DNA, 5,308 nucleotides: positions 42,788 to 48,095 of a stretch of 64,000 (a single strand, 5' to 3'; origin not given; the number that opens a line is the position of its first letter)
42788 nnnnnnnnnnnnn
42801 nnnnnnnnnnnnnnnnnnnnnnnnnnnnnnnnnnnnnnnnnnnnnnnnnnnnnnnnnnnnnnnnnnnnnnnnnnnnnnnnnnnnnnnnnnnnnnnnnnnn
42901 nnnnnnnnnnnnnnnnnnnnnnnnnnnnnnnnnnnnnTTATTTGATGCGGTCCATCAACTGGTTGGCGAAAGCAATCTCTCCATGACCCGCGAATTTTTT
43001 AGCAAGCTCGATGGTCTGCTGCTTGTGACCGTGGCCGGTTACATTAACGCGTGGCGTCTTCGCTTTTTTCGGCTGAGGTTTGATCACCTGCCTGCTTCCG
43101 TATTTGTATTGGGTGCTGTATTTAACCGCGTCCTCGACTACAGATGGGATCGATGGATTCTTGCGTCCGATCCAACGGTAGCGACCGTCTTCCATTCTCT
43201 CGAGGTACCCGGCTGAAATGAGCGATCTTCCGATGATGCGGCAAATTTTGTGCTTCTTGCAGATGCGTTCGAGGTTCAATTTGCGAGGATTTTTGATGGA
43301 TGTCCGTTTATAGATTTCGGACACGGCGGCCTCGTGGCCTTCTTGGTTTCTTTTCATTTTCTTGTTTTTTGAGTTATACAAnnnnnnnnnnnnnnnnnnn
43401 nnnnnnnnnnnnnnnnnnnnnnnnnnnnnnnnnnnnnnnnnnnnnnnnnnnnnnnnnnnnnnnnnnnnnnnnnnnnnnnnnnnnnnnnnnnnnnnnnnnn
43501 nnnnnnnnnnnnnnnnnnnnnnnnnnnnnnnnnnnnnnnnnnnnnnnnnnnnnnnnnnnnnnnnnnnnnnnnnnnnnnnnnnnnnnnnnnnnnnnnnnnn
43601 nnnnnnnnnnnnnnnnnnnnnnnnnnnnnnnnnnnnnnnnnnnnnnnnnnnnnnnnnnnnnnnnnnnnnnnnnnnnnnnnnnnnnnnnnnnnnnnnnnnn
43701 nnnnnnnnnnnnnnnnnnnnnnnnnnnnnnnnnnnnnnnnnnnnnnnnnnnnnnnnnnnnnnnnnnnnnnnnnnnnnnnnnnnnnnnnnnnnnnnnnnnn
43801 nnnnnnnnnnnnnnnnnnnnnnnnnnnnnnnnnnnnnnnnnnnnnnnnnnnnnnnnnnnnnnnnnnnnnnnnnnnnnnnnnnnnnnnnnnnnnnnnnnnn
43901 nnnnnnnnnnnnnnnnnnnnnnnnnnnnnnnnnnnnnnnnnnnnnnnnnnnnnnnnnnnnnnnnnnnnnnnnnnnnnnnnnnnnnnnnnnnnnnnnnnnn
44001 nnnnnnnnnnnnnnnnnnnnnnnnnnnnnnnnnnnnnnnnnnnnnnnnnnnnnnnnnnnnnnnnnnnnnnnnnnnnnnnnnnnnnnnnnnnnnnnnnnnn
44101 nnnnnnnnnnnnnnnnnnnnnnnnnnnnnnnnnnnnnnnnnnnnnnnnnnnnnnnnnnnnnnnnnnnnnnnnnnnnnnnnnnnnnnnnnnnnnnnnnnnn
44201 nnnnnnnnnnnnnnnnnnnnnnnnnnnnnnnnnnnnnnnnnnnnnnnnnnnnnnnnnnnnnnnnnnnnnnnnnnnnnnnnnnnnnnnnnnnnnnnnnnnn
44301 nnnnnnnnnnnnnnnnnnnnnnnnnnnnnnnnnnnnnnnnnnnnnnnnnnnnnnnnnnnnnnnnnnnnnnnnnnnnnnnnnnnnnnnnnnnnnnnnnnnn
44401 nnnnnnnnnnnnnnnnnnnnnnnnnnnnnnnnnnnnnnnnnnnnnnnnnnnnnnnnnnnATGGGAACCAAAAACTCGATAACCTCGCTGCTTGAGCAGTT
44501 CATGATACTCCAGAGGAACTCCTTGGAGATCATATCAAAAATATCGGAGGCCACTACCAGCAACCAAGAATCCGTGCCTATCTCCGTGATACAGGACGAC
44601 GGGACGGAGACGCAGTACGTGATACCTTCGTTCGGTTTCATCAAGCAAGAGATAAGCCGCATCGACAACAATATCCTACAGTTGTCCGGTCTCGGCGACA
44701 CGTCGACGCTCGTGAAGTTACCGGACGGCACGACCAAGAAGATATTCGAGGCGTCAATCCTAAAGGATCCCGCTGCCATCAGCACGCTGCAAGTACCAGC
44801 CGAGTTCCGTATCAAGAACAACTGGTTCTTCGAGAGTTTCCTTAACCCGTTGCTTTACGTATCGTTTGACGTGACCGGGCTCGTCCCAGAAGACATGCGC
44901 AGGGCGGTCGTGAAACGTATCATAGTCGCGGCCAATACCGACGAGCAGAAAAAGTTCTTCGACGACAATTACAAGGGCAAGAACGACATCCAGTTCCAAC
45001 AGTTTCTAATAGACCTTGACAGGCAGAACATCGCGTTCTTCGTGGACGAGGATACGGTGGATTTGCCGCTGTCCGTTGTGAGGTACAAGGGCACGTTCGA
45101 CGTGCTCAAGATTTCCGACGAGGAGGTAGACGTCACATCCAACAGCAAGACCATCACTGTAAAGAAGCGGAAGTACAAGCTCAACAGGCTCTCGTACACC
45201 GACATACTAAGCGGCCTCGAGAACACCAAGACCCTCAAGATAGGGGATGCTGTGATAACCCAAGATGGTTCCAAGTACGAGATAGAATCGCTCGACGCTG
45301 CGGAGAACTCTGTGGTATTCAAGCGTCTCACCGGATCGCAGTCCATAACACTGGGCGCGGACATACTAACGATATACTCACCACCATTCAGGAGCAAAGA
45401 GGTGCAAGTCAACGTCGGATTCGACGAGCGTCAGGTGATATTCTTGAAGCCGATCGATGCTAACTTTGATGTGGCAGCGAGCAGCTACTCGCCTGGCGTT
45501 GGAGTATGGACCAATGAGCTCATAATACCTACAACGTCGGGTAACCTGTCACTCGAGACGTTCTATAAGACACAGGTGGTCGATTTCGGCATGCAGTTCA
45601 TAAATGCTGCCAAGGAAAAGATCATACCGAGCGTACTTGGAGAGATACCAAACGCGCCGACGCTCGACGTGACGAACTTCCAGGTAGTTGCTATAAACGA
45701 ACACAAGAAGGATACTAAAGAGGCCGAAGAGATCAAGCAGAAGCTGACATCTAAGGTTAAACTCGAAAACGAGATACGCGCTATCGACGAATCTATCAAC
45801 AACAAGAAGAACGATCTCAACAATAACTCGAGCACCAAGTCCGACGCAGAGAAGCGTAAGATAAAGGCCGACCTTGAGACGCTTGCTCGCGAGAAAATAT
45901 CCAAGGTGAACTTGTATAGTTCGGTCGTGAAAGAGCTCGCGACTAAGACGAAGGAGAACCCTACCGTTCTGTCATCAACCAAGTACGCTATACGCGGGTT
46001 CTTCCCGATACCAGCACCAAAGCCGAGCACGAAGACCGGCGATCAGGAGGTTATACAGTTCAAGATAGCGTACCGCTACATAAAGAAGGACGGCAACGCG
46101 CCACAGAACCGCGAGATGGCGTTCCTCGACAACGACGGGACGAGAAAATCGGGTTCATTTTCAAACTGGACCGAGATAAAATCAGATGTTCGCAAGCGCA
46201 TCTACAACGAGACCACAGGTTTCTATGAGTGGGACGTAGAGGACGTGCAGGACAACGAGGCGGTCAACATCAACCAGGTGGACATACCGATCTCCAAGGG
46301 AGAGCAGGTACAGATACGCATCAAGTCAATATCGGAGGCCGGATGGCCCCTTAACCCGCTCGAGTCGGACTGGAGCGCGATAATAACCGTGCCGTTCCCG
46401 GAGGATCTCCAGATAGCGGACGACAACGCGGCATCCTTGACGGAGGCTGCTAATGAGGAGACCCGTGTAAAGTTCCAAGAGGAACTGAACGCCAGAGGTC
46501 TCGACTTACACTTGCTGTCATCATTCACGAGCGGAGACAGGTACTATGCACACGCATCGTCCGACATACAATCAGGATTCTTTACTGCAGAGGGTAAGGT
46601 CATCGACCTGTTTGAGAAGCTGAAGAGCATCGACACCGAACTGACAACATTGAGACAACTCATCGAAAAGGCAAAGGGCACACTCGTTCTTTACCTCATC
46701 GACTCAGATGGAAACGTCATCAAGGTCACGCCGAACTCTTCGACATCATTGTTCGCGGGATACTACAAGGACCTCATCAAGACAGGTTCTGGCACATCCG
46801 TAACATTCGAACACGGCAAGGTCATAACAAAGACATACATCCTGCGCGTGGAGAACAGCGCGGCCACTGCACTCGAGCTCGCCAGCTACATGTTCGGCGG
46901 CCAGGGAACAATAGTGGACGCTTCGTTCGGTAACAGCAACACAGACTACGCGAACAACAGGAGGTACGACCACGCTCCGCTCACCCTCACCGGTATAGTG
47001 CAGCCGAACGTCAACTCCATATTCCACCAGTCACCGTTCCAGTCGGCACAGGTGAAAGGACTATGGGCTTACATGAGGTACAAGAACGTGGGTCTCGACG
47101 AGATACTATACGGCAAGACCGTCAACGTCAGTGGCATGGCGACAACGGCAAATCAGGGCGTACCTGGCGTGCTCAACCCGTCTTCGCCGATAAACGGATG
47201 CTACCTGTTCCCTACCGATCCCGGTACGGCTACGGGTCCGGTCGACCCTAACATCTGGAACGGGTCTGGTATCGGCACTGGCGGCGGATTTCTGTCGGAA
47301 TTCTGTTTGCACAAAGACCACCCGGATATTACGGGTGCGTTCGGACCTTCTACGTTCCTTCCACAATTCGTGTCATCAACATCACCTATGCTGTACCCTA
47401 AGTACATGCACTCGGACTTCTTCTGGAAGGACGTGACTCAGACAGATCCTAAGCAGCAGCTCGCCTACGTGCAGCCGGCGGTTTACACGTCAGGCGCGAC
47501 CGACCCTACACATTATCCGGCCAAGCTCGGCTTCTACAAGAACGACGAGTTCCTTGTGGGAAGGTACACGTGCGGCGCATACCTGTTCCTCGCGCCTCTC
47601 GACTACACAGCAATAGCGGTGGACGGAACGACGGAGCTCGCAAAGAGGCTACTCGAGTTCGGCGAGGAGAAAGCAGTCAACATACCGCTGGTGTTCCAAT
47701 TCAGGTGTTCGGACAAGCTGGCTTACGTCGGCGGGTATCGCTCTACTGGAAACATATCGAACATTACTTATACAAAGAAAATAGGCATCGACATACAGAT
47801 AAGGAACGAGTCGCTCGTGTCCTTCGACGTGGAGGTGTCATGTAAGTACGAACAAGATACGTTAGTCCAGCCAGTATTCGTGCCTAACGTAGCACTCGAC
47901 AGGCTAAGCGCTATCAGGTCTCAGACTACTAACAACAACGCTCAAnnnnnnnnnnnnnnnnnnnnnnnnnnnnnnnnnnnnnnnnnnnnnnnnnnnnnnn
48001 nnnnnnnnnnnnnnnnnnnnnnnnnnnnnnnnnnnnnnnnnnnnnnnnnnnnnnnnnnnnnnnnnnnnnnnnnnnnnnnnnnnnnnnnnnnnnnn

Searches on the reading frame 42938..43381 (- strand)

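Call 28: search_protein_families(library=pfam, proteins=[window:42938-43378:-], max_evalue=0.01)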
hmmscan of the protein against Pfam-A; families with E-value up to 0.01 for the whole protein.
window:42938-43378:- (146 aa): 0 families

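Call 40: search_protein_families(library=phrogs, proteins=[window:42938-43378:-], max_evalue=0.001)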
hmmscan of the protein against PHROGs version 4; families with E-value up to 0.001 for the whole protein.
window:42938-43378:- (146 aa): 1 family
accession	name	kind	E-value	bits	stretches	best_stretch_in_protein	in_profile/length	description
phrog_16498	-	unknown function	2.3e-05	25.6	1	44-108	51-114/140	-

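Call 93: search_protein_families(library=ncbifam, proteins=[window:42941-43381:-], max_evalue=0.01)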
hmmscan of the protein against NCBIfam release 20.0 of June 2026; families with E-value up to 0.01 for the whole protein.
window:42941-43381:- (147 aa): 1 family
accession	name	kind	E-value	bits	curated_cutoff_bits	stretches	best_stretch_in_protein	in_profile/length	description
TIGR03560.1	F420_Rv1855c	subfamily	0.00057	19.7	231.4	1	84-140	142-197/227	TIGR03560 family F420-dependent LLM class oxidoreductase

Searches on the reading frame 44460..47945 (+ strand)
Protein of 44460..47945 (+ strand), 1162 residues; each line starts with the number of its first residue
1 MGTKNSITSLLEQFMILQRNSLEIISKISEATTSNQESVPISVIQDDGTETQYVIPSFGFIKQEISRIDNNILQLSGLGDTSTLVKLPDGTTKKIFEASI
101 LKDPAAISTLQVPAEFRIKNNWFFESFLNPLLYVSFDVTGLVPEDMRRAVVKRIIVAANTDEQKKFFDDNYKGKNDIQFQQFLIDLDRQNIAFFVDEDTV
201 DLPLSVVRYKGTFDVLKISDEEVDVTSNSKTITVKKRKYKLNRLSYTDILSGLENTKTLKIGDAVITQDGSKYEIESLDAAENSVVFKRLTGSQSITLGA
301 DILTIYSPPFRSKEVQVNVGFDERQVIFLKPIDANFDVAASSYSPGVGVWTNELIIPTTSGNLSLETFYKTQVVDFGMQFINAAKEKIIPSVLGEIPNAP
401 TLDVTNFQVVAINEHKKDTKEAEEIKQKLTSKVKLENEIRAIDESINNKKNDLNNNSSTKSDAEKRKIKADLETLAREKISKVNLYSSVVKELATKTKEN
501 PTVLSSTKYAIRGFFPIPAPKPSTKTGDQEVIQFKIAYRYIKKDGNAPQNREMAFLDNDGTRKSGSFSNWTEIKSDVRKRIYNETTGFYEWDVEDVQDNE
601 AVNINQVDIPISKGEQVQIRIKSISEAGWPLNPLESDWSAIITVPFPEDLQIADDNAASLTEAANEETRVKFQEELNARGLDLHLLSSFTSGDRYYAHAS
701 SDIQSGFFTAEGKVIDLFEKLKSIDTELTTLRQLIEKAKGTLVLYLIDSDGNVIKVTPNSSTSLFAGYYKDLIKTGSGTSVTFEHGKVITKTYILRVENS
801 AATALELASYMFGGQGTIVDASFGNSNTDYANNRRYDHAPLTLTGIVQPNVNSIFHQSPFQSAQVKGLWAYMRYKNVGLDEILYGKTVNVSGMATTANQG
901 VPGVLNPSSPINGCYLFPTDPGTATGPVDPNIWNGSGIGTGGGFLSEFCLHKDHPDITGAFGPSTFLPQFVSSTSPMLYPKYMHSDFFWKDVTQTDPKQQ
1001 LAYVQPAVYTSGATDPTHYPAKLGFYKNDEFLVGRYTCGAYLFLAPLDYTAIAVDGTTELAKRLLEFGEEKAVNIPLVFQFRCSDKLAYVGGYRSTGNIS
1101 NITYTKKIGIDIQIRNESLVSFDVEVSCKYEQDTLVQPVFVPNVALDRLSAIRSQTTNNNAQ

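Call 39: search_protein_families(library=pfam, proteins=[window:44460-47945:+], max_evalue=0.01)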
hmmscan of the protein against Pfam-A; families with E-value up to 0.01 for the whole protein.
window:44460-47945:+ (1162 aa): 0 families

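Call 40: search_protein_families(library=phrogs, proteins=[window:44460-47945:+], max_evalue=0.001)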
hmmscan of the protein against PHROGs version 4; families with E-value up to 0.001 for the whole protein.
window:44460-47945:+ (1162 aa): 1 family
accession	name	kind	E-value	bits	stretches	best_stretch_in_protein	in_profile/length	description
phrog_29329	-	unknown function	1.3e-151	507.6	2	3-811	8-800/1092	-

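Call 99: search_dna_similar(query=window:44460-47945:+, collection=phages, mode=protein, max_rows=25)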
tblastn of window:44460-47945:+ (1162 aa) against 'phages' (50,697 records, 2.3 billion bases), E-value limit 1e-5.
Records with a match: 31; places in all: 31; records where one place covers at least 80% of the query: 9.
Best place of each record, by identity: <60% 31.
By first word of the organism name: Prevotella 15; uncultured 6; Tenacibaculum 5; Chryseobacterium 2; Sphingomonas 2; Flavobacterium 1.
By host as written in the record: Prevotella sp. 15; - 6; Tenacibaculum maritimum 3; Chryseobacterium indologenes MA9 2; Tenacibaculum sp. 2; Sphingomonas paucimobilis, Felix d'Herelle Reference Center for Phages host ... 2; Flavobacterium sp. B330 1.
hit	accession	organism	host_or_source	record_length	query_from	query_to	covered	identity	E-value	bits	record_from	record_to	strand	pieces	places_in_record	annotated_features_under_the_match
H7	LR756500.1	uncultured phage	metagenomic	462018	5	1135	97%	34.5%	0e+0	703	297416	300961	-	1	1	record has no annotation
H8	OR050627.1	Chryseobacterium phage MA9V-1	Chryseobacterium indologenes MA9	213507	3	1130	97%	26.6%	2e-81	300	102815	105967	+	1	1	hypothetical protein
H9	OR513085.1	Chryseobacterium phage MA9V-2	Chryseobacterium indologenes MA9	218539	3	1130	97%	26.5%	3e-81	299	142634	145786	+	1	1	hypothetical protein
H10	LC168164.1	Tenacibaculum phage pT24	Tenacibaculum sp.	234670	1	1135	98%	25.3%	3e-88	320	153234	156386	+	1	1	hypothetical protein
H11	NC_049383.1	Tenacibaculum phage pT24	Tenacibaculum sp.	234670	1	1135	98%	25.3%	3e-88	320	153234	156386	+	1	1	hypothetical protein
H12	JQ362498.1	Sphingomonas phage PAU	Sphingomonas paucimobilis, Felix ...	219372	4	1162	81%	30.3%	2e-93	403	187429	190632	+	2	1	264: gp264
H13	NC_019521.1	Sphingomonas phage PAU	Sphingomonas paucimobilis, Felix ...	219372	4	1162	81%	30.3%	2e-93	403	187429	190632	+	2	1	264: gp264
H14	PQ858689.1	Flavobacterium phage MaF61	Flavobacterium sp. B330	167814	6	1135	97%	25.1%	3e-79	293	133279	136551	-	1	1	hypothetical protein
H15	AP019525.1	Tenacibaculum phage PTm5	Tenacibaculum maritimum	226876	4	1131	82%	29.3%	1e-48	405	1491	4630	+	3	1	hypothetical protein (x2)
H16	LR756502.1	uncultured phage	metagenomic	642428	1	802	69%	33.2%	7e-131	448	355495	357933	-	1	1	record has no annotation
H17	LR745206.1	uncultured phage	metagenomic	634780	1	804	69%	32.9%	2e-119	415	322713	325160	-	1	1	record has no annotation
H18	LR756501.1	uncultured phage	metagenomic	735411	1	817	69%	32.1%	3e-55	373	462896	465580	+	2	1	record has no annotation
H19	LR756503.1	uncultured phage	metagenomic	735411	1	817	69%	32.1%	3e-55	373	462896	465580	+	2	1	record has no annotation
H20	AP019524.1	Tenacibaculum phage PTm1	Tenacibaculum maritimum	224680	4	1131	72%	29.9%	1e-36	366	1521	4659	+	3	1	hypothetical protein (x3)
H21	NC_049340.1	Tenacibaculum phage PTm1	Tenacibaculum maritimum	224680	4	1131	72%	29.9%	1e-36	366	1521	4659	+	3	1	hypothetical protein (x3)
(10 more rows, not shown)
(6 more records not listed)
